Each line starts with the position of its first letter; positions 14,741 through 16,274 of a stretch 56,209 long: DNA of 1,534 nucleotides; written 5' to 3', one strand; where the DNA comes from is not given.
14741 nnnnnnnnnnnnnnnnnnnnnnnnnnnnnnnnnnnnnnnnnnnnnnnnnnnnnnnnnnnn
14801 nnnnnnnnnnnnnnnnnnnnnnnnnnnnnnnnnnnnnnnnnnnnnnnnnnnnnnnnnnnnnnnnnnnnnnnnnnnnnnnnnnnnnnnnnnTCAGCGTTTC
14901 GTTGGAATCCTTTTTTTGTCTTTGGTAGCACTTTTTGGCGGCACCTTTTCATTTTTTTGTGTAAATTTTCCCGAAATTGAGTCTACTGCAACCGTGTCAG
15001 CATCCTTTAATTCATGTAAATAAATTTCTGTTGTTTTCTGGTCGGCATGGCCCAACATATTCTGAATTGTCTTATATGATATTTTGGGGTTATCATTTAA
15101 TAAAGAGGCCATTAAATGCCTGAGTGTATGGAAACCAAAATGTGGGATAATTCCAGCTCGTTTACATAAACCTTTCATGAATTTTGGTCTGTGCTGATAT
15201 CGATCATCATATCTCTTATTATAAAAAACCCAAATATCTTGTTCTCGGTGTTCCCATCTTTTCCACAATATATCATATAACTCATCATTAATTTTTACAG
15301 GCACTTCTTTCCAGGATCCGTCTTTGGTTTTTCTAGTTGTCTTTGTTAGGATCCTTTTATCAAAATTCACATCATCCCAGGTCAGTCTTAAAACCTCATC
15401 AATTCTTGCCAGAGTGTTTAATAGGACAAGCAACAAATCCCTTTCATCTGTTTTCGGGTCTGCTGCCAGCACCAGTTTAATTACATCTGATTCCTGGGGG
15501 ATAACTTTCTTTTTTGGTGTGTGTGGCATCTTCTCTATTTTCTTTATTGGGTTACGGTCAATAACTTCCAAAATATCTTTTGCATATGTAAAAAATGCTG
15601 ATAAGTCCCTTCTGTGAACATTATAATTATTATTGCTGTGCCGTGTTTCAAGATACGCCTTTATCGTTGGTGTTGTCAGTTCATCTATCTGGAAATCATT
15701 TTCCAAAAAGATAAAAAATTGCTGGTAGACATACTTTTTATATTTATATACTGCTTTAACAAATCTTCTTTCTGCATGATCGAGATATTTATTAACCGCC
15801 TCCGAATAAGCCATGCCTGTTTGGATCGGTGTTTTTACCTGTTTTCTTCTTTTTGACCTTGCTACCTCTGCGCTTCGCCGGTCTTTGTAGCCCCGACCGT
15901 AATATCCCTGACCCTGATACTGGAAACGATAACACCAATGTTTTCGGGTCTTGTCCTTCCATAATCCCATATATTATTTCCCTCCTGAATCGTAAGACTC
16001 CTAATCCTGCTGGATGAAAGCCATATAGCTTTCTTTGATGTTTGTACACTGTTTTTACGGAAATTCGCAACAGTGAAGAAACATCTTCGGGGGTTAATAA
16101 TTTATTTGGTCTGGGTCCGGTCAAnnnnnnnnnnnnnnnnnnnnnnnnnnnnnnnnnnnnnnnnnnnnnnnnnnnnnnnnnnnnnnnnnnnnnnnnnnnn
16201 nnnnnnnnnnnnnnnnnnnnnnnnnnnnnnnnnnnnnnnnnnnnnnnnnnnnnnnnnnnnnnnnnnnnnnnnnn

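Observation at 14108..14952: Mosaic integration locus: two different tRNA-Pro 3' fragments, a decapitated second integrase and a 20-bp direct repeat at the breakpoint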

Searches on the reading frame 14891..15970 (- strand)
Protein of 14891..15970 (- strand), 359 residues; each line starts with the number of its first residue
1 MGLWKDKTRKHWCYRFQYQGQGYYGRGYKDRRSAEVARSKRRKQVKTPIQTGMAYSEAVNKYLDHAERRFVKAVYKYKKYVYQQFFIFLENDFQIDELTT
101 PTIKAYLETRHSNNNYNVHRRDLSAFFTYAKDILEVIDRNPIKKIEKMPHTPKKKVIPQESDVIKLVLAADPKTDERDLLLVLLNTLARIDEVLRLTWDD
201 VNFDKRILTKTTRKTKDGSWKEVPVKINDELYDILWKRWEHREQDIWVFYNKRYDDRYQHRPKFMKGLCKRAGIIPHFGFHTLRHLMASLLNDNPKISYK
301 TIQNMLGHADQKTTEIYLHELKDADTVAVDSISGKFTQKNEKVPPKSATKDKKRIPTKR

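Call 9: search_protein_families(library=pfam, proteins=[window:14891-15970:-], max_evalue=0.01)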
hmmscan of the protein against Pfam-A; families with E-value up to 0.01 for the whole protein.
window:14891-15970:- (359 aa): 3 families
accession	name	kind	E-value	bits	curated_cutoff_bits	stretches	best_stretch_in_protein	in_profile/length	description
PF00589.27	Phage_integrase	-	2.8e-25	89.5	27.1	1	166-321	11-169/172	Phage integrase family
PF11917.13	DUF3435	-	0.0028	17.1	25.8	1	222-327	140-245/418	Protein of unknown function (DUF3435)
PF03672.18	UPF0154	-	0.0036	17.6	27.1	1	278-315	11-48/60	Uncharacterised protein family (UPF0154)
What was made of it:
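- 14891..15970 (-): int: intact 359-aa tyrosine integrase. PF00589 E=2.8e-25 (call 9).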

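Call 10: find_related_loci(query=window:14891-15970:-, collection=viral_contigs, flank=5000)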
Query window:14891-15970:- (359 aa) in viral_contigs; peptide patterns used: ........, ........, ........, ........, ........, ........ (x = any residue, [..] = any of these).
1 stretches matched a pattern, but none encodes a relative of the query by tblastn (E <= 1e-3).

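Call 11: find_homologous_proteins(query=window:14891-15970:-, max_evalue=1e-10)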
Query window:14891-15970:- (359 aa): 180 proteins with E <= 1e-10 among 5415 candidates; the best 120 are listed.
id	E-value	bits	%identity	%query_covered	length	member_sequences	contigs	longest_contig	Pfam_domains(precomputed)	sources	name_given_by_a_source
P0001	3.1e-243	824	100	100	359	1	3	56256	PF00589.28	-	-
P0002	5.7e-163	560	70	98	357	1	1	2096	PF00589.28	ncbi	-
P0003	1.6e-162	559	70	97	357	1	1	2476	PF00589.28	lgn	-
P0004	3.0e-162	558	70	96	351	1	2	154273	PF00589.28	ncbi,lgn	-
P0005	9.5e-160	550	68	98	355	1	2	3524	PF00589.28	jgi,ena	-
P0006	3.7e-159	548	68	99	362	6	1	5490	PF00589.28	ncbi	-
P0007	4.4e-156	538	67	94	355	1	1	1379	PF00589.28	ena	-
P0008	2.7e-154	532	67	97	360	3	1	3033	PF00589.28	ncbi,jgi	-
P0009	3.0e-154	532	66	98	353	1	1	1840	PF00589.28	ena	-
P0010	3.2e-154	531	67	95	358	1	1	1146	PF00589.28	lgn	-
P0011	2.9e-152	525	69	94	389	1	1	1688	PF00589.28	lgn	-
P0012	3.1e-152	525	66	97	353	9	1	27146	PF00589.28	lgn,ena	-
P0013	1.5e-151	523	64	99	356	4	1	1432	PF00589.28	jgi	-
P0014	4.4e-150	518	64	98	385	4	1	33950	PF00589.28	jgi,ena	jgi:integrase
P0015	8.0e-150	517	66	96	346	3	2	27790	PF00589.28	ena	-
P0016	1.1e-149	517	66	95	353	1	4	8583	PF00589.28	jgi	jgi:integrase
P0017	2.4e-149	515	67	94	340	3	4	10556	PF00589.28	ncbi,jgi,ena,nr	ncbi:MAG TPA: site-specific integrase [Desulfobacteraceae bacterium]|nr:site-specific integrase [Des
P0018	6.1e-148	511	65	94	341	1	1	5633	PF00589.28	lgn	-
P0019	1.9e-147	509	63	99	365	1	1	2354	PF00589.28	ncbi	-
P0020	2.9e-147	509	62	98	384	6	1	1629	PF13102.13,PF00589.28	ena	-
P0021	1.1e-144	500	63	99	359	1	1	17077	PF00589.28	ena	-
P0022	2.3e-144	499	62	96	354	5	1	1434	PF00589.28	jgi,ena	-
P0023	9.2e-144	497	61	97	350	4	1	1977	PF00589.28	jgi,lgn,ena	-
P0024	1.5e-143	496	62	96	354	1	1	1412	PF00589.28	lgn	-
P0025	2.8e-142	492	61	99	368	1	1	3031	PF00589.28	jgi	-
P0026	1.0e-141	490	62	98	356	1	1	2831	PF00589.28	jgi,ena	-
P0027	1.1e-141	490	64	94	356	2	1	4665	PF00589.28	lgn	-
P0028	1.5e-141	490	64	95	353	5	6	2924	PF00589.28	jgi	jgi:integrase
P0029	1.9e-141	489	62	98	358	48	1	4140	PF00589.28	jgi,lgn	-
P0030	2.2e-141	489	62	96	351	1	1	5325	PF00589.28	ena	-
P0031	2.2e-141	489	61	96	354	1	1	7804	PF00589.28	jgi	jgi:integrase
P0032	3.4e-140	485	62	96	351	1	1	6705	PF00589.28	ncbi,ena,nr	ncbi:MAG: site-specific integrase [Desulfobacteraceae bacterium]|nr:site-specific integrase [Desulfo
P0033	1.0e-139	484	63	95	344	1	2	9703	PF00589.28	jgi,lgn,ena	-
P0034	1.5e-139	483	59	98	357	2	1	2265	PF00589.28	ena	-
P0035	1.9e-139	483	61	100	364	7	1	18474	PF00589.28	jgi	jgi:integrase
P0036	3.4e-139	482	63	94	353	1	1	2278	PF00589.28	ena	-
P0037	9.8e-139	481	61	96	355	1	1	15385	PF00589.28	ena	-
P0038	2.2e-138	479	60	96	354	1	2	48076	PF00589.28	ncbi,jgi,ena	-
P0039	4.6e-138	478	61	100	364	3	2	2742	PF00589.28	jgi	-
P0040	1.0e-137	477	61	96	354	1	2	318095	PF00589.28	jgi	jgi:integrase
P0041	8.6e-137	474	73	79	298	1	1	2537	PF00589.28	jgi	-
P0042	6.1e-136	471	60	97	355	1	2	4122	PF00589.28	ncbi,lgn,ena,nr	ncbi:MAG: site-specific integrase [Desulfobacterales bacterium]|nr:site-specific integrase [Desulfob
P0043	3.7e-135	469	59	94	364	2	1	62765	PF00589.28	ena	-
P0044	1.6e-134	467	61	95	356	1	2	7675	PF00589.28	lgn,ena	-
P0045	1.3e-130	454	58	95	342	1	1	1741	PF13102.13,PF00589.28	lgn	-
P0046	1.5e-127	444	68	80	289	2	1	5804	PF00589.28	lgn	-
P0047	4.3e-127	442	58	97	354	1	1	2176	PF00589.28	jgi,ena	-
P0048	2.2e-125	437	59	95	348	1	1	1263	PF00589.28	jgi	jgi:integrase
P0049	8.7e-125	435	62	83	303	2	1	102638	PF00589.28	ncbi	-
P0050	2.9e-124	433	66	81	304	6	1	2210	PF00589.28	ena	-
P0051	2.7e-123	430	56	94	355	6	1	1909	PF00589.28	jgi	-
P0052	4.2e-121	423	64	82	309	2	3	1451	PF00589.28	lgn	-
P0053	5.6e-121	422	54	94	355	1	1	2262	PF00589.28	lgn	-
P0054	9.5e-120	418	54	95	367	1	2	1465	PF00589.28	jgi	jgi:integrase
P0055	2.2e-119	417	65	80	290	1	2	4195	PF00589.28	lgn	-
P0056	2.7e-119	417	55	94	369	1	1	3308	PF00589.28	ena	-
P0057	5.4e-119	416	62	83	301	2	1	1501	PF00589.28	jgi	-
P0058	1.0e-118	415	53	98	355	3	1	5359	PF00589.28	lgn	-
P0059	8.2e-118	412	53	94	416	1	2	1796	PF13102.13,PF00589.28,PF02899.24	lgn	-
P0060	9.6e-116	405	52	95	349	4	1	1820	PF00589.28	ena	-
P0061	2.2e-115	404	54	94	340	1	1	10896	PF14659.13,PF00589.28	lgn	-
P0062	2.7e-112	394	52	94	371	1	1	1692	PF00589.28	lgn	-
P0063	4.3e-111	390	51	97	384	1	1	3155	PF00589.28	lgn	-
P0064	3.8e-110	386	53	94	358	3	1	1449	PF00589.28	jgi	jgi:integrase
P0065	2.1e-109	384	53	94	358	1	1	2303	PF00589.28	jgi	jgi:integrase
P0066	3.0e-109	384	52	95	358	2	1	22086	PF00589.28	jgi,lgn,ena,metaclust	metaclust:\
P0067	8.5e-109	382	58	81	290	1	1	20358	PF00589.28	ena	-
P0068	1.3e-107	378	49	98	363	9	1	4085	PF00589.28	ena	-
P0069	1.3e-106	375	49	99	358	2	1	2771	PF00589.28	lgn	-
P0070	2.0e-106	374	48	95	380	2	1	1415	PF14659.13,PF00589.28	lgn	-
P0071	4.0e-106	373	44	98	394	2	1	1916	PF00589.28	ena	-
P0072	4.4e-106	373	49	99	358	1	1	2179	PF00589.28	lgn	-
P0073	5.0e-106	373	45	99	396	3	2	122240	PF00589.28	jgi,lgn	-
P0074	1.2e-104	368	51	94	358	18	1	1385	PF00589.28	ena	-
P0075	1.5e-104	368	52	94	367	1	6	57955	PF14659.13,PF00589.28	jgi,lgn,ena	-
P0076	9.1e-104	365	49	94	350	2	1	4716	PF14659.13,PF00589.28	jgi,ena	-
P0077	2.3e-103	364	51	94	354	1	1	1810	PF00589.28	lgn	-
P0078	3.3e-103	364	48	95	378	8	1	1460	PF00589.28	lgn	-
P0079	5.2e-103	363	49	99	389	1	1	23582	PF00589.28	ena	-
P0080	2.3e-102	361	49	94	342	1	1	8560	PF14659.13,PF00589.28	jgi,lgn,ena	-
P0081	2.4e-102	361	49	94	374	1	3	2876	PF00589.28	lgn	-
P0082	3.7e-102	360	48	98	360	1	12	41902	PF00589.28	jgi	jgi:integrase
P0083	4.9e-102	360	50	95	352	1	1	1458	PF00589.28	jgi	-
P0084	2.0e-101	358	47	98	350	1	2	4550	PF00589.28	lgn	-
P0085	3.5e-101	357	51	94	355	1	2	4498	PF00589.28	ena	-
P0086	5.2e-101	356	47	97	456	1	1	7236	PF00589.28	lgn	-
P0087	1.7e-100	355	45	100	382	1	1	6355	PF00589.28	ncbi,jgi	ncbi:MAG: tyrosine-type recombinase/integrase [Smithella sp.]|jgi:integrase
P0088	2.1e-100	354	48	94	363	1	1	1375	PF00589.28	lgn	-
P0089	4.9e-100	353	46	98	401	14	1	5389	PF00589.28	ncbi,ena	-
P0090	1.7e-99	351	48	94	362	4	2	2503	PF00589.28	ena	-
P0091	3.1e-99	351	49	94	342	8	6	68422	PF00589.28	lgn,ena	-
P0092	5.4e-99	350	56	79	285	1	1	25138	PF00589.28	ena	-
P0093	1.1e-98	349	67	65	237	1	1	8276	PF00589.28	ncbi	-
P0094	8.8e-98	346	47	96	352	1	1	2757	PF00589.28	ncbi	-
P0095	2.0e-97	345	44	99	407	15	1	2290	PF00589.28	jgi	-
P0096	2.9e-97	344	45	94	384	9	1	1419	PF00589.28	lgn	-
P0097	3.1e-97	344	50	94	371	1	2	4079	PF00589.28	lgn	-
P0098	1.3e-96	342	47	94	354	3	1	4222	PF00589.28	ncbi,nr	ncbi:MAG: tyrosine-type recombinase/integrase [Prolixibacteraceae bacterium]|nr:tyrosine-type recomb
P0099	5.2e-96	340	46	97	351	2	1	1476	PF00589.28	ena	-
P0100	1.2e-95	339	48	94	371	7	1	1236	PF00589.28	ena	-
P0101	2.8e-94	334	44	98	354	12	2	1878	PF14659.13,PF00589.28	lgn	-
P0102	3.4e-94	334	44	97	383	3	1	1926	PF00589.28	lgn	-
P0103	3.5e-94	334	46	96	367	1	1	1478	PF00589.28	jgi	jgi:integrase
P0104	6.7e-94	333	48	94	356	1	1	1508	PF00589.28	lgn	-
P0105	1.7e-93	332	45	98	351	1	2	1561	PF14659.13,PF00589.28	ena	-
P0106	2.5e-93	331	47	94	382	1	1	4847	PF00589.28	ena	-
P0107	4.2e-93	330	45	94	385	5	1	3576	PF00589.28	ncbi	ncbi:MAG: tyrosine-type recombinase/integrase [Syntrophales bacterium]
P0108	6.0e-93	330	67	60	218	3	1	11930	PF00589.28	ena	-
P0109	1.6e-92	328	44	97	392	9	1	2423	PF00589.28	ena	-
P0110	2.2e-92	328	46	94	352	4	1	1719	PF00589.28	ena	-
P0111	3.0e-92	328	46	95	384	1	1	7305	PF00589.28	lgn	-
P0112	7.6e-92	326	45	97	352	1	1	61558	PF00589.28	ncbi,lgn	-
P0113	1.1e-91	326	54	74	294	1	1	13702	PF00589.28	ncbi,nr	ncbi:MAG: site-specific integrase [Desulfamplus sp.]|nr:site-specific integrase [Desulfamplus sp.]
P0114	1.4e-91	325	47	93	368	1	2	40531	PF00589.28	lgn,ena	-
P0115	1.6e-91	325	65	61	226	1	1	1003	PF00589.28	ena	-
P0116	3.0e-91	324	45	97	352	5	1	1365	PF00589.28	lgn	-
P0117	5.1e-91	324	44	94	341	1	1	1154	PF00589.28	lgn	-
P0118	5.6e-91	323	44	97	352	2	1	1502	PF00589.28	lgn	-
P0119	1.6e-90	322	51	79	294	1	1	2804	PF14659.13,PF00589.28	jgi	jgi:integrase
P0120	2.0e-90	322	45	95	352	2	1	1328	PF00589.28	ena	-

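Call 23: find_encoding_contigs(protein=P0004, flank=8000, max_places=3)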
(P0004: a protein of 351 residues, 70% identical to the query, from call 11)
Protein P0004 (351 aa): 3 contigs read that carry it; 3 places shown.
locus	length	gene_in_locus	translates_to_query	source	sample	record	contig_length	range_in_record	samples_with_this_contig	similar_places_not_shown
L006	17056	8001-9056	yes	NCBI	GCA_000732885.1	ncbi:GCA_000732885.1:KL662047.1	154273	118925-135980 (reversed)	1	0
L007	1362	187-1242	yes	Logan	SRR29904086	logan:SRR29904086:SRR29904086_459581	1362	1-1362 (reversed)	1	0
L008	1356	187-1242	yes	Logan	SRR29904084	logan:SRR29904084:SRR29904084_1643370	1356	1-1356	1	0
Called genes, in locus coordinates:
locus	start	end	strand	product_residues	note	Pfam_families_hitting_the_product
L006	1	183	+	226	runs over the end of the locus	-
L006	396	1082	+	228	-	PF00929:RNase_T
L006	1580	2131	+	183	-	-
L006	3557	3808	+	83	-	-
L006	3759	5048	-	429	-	-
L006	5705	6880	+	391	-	-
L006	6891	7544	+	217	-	-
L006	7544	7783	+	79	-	-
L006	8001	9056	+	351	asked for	PF00589:Phage_integrase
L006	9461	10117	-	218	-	PF00072:Response_reg, PF08281:Sigma70_r4_2 (weak), PF00196:GerE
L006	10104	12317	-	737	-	PF22673:MCP-like_PDC_1 (weak), PF00672:HAMP, PF07730:HisKA_3, PF13581:HATPase_c_2 (weak), PF02518:HATPase_c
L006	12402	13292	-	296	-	PF00480:ROK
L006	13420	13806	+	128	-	PF03259:Robl_LC7 (weak)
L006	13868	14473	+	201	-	PF00025:Arf (faint), PF00071:Ras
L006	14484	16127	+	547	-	-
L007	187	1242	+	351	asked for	PF00589:Phage_integrase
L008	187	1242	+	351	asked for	PF00589:Phage_integrase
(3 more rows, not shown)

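Call 24: find_encoding_contigs(protein=P0012, flank=8000, max_places=3)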
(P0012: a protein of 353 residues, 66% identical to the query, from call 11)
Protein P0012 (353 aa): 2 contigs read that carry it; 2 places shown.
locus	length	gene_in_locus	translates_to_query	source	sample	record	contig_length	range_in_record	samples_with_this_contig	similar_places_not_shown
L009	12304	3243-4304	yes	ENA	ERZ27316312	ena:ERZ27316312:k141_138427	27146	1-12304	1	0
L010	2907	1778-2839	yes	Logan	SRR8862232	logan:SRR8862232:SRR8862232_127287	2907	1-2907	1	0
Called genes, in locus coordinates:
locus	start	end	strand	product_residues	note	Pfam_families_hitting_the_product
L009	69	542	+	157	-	PF01381:HTH_3 (weak)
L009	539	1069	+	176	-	-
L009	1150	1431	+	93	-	PF05015:HigB-like_toxin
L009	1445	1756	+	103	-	PF09048:Cro (weak), PF01381:HTH_3, PF13443:HTH_26 (weak)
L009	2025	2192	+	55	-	-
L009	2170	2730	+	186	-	PF00583:Acetyltransf_1 (faint), PF13508:Acetyltransf_7 (weak)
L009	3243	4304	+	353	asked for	PF00589:Phage_integrase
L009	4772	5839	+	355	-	PF07497:Rho_RNA_bind, PF00006:ATP-synt_ab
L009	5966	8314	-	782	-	PF02190:LON_substr_bdg, PF00004:AAA, PF07728:AAA_5, PF22667:Lon_lid, PF05362:Lon_C, PF13541:ChlI (weak)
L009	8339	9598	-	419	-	PF06689:zf-C4_ClpX, PF00004:AAA, PF07724:AAA_2, PF07728:AAA_5 (weak), PF13401:AAA_22 (faint), PF10431:ClpB_D2-small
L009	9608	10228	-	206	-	PF00574:CLP_protease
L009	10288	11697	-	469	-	PF05697:Trigger_N, PF00254:FKBP_C (weak), PF05698:Trigger_C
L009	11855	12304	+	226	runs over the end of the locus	PF01520:Amidase_3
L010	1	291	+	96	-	?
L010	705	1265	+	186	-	PF00583:Acetyltransf_1 (faint), PF13508:Acetyltransf_7 (weak)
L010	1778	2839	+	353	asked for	PF00589:Phage_integrase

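Call 25: find_encoding_contigs(protein=P0001, flank=10000, max_places=5)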
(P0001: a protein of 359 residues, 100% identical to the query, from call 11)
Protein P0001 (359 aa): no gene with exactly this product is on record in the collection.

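Call 32: find_related_loci(query=A2, collection=viral_contigs, flank=4000)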
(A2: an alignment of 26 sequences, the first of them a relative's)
Query A2 (359 aa) in viral_contigs; peptide patterns used: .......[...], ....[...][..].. (x = any residue, [..] = any of these).
85 stretches matched a pattern; 12 encode a relative of the query (tblastn E <= 1e-3); 12 distinct loci.
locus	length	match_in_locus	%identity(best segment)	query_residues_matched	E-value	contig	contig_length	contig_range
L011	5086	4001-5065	63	1-353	1e-151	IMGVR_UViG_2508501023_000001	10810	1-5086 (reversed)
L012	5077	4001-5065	64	1-353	8e-149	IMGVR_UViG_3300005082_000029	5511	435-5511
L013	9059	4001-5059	41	1-348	3e-84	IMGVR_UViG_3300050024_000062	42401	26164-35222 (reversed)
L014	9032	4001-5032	41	1-336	7e-83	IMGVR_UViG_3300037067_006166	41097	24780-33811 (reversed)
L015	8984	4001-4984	41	1-332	3e-77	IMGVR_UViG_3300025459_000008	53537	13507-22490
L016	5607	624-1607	41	1-332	3e-77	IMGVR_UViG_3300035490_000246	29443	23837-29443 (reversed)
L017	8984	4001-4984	41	1-332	3e-77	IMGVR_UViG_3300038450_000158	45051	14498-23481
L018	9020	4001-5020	39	1-344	7e-74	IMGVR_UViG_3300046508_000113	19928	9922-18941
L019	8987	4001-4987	39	7-336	1e-76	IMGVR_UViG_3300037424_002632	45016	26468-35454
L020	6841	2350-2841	27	147-319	2e-8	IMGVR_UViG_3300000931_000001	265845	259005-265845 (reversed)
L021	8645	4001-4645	25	82-317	1e-7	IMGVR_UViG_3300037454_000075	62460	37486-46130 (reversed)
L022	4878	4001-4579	23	137-330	6e-7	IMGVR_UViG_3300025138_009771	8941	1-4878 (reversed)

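Call 37: find_related_loci(query=A2, collection=metagenome_contigs, flank=5000)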
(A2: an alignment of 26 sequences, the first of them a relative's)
Query A2 (359 aa) in metagenome_contigs; peptide patterns used: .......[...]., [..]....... (x = any residue, [..] = any of these).
600 stretches matched a pattern (row limit reached: there are more); 411 encode a relative of the query (tblastn E <= 1e-3); the best 80 are kept; 80 distinct loci.
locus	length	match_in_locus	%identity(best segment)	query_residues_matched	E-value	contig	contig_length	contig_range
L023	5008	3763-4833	65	1-355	1e-161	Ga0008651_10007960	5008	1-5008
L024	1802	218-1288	65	1-355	3e-172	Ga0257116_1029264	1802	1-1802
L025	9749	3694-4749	66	1-350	2e-158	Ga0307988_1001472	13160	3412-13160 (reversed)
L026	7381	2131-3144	67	1-337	6e-155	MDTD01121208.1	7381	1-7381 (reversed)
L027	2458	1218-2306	62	1-354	9e-164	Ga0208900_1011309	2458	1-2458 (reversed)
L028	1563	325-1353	63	1-342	9e-162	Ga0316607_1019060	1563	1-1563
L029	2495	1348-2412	63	1-353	2e-154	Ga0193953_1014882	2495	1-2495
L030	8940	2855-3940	60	1-353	2e-145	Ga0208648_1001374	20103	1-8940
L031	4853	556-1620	63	1-353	2e-146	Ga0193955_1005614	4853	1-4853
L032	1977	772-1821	61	1-348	3e-152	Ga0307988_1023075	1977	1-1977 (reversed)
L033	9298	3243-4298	66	1-350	2e-158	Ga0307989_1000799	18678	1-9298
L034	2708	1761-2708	64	1-314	6e-144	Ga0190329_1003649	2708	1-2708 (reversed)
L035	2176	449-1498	58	1-347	9e-137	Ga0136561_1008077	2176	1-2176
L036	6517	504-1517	52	1-336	5e-111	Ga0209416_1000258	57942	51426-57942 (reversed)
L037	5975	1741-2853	45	1-339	6e-107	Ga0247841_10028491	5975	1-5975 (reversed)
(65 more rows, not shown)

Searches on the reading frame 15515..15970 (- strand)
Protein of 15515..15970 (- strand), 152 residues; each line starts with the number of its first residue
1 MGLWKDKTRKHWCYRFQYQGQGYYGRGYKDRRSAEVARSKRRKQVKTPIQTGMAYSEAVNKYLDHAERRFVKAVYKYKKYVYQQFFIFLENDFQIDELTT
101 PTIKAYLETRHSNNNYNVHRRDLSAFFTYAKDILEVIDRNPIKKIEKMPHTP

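Call 79: search_protein_families(library=pfam, proteins=[window:15515-15970:-], max_evalue=10)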
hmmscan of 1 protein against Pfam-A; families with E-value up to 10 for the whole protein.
seq(152 aa): 1 family
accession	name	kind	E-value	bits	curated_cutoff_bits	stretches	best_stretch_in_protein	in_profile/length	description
PF24624.1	Int_N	-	0.09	13.9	27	1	103-148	50-99/100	Phage integrase, N-terminal domain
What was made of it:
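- On Heterobivalent (lambda-type) tyrosine integrase / attP system: No Pfam arm-binding family matches; the only hit is a weak Int_N match at residues 103-148, E=0.09 (call 79).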

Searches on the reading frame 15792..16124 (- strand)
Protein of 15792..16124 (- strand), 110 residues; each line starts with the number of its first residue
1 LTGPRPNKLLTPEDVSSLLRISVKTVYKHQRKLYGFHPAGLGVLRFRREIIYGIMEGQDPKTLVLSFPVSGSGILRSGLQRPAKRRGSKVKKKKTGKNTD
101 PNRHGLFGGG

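Call 9: search_protein_families(library=pfam, proteins=[window:15792-16124:-], max_evalue=0.01)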
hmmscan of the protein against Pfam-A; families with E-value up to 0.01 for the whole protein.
window:15792-16124:- (110 aa): 1 family
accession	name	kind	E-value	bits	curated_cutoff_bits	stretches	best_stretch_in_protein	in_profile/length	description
PF12728.13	HTH_17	-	3.9e-05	24.2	27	1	9-49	1-41/51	Helix-turn-helix domain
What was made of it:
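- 15792..16124 (-): Xis-like HTH gene upstream of int, overlapping it. PF12728 HTH_17 E=3.9e-5, 24.2 bits, below the cut-off of 27 (call 9).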

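Call 68: search_protein_families(library=phrogs, proteins=[window:15792-16124:-], max_evalue=0.001)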
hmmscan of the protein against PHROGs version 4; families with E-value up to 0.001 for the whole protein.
window:15792-16124:- (110 aa): 0 families
